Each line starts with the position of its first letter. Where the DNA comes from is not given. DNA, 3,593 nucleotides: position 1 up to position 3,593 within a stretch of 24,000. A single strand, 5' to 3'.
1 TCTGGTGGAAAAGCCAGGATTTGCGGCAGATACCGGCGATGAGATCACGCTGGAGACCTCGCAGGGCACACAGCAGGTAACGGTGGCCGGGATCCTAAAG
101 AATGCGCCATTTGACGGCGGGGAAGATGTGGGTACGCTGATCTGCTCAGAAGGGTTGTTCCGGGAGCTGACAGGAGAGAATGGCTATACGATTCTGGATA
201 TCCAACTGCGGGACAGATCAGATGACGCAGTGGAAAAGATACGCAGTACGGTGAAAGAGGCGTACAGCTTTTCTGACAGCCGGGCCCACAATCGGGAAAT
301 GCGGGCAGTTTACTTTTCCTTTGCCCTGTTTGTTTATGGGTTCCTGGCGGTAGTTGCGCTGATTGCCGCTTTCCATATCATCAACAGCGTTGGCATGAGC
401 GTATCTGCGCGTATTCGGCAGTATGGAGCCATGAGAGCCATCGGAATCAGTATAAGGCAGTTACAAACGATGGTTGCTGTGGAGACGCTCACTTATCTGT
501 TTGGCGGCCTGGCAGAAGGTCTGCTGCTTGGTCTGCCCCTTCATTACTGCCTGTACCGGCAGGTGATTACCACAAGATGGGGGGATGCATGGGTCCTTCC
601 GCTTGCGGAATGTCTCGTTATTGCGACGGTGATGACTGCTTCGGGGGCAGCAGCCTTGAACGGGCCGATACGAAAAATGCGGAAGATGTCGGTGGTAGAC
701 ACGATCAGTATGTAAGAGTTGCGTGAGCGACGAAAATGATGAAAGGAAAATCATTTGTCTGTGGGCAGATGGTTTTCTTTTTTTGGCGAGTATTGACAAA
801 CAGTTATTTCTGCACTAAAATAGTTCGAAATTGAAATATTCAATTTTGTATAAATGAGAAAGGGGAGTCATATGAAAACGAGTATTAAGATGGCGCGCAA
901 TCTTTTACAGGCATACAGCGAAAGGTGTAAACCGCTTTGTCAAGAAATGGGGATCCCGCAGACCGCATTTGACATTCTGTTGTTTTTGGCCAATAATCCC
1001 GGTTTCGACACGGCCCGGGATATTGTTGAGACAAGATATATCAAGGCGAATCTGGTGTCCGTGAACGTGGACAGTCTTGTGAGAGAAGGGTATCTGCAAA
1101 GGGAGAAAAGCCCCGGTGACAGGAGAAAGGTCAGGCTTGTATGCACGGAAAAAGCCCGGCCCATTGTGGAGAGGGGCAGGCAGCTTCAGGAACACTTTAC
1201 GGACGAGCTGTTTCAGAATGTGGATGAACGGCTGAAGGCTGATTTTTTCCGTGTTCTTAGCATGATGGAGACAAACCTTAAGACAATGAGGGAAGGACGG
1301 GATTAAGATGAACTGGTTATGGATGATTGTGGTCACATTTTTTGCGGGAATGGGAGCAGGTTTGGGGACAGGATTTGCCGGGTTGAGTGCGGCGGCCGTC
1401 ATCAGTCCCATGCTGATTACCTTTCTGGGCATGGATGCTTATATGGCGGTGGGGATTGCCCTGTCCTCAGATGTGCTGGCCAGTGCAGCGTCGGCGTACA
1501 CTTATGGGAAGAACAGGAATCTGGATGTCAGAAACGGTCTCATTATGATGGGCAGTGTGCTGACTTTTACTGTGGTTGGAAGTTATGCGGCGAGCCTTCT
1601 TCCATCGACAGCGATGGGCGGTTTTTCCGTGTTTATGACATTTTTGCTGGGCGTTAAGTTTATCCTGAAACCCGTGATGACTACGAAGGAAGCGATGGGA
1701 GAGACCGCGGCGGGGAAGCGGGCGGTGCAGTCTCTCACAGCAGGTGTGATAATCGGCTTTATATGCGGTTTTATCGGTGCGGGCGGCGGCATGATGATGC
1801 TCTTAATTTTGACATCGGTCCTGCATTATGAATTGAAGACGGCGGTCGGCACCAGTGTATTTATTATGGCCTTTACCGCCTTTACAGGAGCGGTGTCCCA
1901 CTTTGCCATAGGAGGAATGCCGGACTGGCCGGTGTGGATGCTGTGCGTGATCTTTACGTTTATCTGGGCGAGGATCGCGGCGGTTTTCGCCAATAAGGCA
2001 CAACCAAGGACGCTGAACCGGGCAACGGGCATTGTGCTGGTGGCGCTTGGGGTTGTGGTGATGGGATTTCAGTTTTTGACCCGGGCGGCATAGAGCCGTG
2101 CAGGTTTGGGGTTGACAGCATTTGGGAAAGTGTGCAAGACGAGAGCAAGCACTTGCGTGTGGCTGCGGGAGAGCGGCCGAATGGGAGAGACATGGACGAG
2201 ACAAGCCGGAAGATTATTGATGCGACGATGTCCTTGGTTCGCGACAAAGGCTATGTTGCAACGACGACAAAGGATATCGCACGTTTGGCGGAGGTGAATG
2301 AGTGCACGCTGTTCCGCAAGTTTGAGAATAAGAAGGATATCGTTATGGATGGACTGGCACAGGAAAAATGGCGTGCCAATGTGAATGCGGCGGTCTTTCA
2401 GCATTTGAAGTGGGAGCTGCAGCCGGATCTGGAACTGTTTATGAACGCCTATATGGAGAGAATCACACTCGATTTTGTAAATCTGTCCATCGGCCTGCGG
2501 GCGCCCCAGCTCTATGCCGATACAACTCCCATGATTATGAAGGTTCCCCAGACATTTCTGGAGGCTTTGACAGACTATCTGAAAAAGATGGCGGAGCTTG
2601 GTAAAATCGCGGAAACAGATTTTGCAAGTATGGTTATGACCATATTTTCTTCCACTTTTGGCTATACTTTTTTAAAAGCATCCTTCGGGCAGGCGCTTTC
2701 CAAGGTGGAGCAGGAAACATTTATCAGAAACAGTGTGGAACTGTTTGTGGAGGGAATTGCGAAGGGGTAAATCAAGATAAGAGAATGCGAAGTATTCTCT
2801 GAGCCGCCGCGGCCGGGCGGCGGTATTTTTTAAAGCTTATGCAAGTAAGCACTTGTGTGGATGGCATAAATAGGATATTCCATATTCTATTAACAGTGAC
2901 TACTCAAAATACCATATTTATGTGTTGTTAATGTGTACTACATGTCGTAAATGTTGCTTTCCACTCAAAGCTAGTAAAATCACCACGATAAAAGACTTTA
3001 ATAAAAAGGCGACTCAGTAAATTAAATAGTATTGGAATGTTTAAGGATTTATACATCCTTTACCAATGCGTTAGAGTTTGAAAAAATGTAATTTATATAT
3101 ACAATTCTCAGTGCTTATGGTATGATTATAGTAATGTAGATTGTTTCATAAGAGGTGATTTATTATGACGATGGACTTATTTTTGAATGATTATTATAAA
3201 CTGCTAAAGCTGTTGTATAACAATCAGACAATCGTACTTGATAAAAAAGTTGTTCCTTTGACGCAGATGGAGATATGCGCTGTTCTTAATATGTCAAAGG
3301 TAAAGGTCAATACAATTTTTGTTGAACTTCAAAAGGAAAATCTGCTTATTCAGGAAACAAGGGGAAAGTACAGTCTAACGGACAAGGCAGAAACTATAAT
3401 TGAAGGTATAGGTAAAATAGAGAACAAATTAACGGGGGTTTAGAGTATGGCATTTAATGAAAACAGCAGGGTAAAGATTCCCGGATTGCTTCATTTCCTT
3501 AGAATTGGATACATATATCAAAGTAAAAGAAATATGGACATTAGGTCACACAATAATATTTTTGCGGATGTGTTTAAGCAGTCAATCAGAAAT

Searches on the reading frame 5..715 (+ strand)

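Call 7: search_protein_families(library=pfam, proteins=[window:5-715:+], max_evalue=0.01)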
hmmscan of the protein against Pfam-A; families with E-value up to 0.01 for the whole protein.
window:5-715:+ (236 aa): 1 family
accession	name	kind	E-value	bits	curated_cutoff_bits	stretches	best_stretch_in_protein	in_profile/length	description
PF02687.27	FtsX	-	2.3e-13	50.7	25.5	1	113-229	3-119/120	FtsX-like permease C-terminal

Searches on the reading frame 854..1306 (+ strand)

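Call 7: search_protein_families(library=pfam, proteins=[window:854-1306:+], max_evalue=0.01)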
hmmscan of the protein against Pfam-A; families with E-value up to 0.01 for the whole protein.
window:854-1306:+ (150 aa): 4 families
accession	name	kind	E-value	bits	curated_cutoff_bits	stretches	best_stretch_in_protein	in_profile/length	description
PF12802.13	MarR_2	-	2.5e-14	53.6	27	1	33-91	2-60/61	MarR family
PF01047.28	MarR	-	8.5e-07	29.2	24.6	1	35-93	2-59/59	MarR family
PF13463.12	HTH_27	-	4e-05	24.3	22.2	1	52-101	19-68/68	Winged helix DNA-binding domain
PF22381.2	Staph_reg_Sar_Rot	-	0.0053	17.3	27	1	26-106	4-83/85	Transcriptional regulator SarA/Rot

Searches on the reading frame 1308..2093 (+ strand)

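Call 7: search_protein_families(library=pfam, proteins=[window:1308-2093:+], max_evalue=0.01)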
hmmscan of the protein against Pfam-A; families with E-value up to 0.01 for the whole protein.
window:1308-2093:+ (261 aa): 1 family
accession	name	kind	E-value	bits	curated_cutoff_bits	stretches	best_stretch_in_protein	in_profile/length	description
PF01925.25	TauE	-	8.5e-33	114.4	32.6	1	11-249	2-235/237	Sulfite exporter TauE/SafE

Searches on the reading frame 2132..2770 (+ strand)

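Call 7: search_protein_families(library=pfam, proteins=[window:2132-2770:+], max_evalue=0.01)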
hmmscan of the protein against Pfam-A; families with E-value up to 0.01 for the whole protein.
window:2132-2770:+ (212 aa): 3 families
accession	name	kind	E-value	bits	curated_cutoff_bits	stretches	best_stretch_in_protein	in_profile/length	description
PF00440.29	TetR_N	-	1.2e-10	41.4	24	1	28-71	1-44/47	Bacterial regulatory proteins, tetR family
PF13022.12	HTH_Tnp_1_2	-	0.0011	19.4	27.9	1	27-95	11-78/122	Helix-turn-helix of insertion element transposase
PF14246.11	TetR_C_7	-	0.0012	19.3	22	1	135-206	41-114/119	AefR-like transcriptional repressor, C-terminal domain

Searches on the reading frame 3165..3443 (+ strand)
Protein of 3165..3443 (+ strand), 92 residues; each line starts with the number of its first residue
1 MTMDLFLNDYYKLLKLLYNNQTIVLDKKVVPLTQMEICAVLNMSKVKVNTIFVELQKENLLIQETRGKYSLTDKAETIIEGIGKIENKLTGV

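Call 6: search_protein_families(library=padloc, proteins=[window:3165-3443:+], max_evalue=1)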
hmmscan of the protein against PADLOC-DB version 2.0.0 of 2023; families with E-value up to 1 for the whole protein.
window:3165-3443:+ (92 aa): 4 families
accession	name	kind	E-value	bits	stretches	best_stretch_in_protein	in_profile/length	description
PDLC02976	WH_III-A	-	0.0018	16.9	1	9-86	2-71/104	-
PDLC01879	CARF3--CARF_TM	-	0.0032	15.1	1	31-80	170-218/222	-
PDLC02934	PRTase_III-A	-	0.007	13.3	1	31-87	315-367/393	-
PDLC03923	MkoB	-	0.014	12.3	1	31-81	50-99/454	-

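Call 7: search_protein_families(library=pfam, proteins=[window:3165-3443:+], max_evalue=0.01)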
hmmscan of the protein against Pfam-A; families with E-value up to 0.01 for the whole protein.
window:3165-3443:+ (92 aa): 3 families
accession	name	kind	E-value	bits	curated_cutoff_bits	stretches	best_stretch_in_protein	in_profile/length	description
PF13545.12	HTH_Crp_2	-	1.4e-05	25.4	27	1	26-74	16-64/70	Crp-like helix-turn-helix domain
PF14947.12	HTH_45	-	0.0057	17.1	25.5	1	36-88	24-75/77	Winged helix-turn-helix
PF12802.13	MarR_2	-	0.0063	17.1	27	1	31-64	18-53/61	MarR family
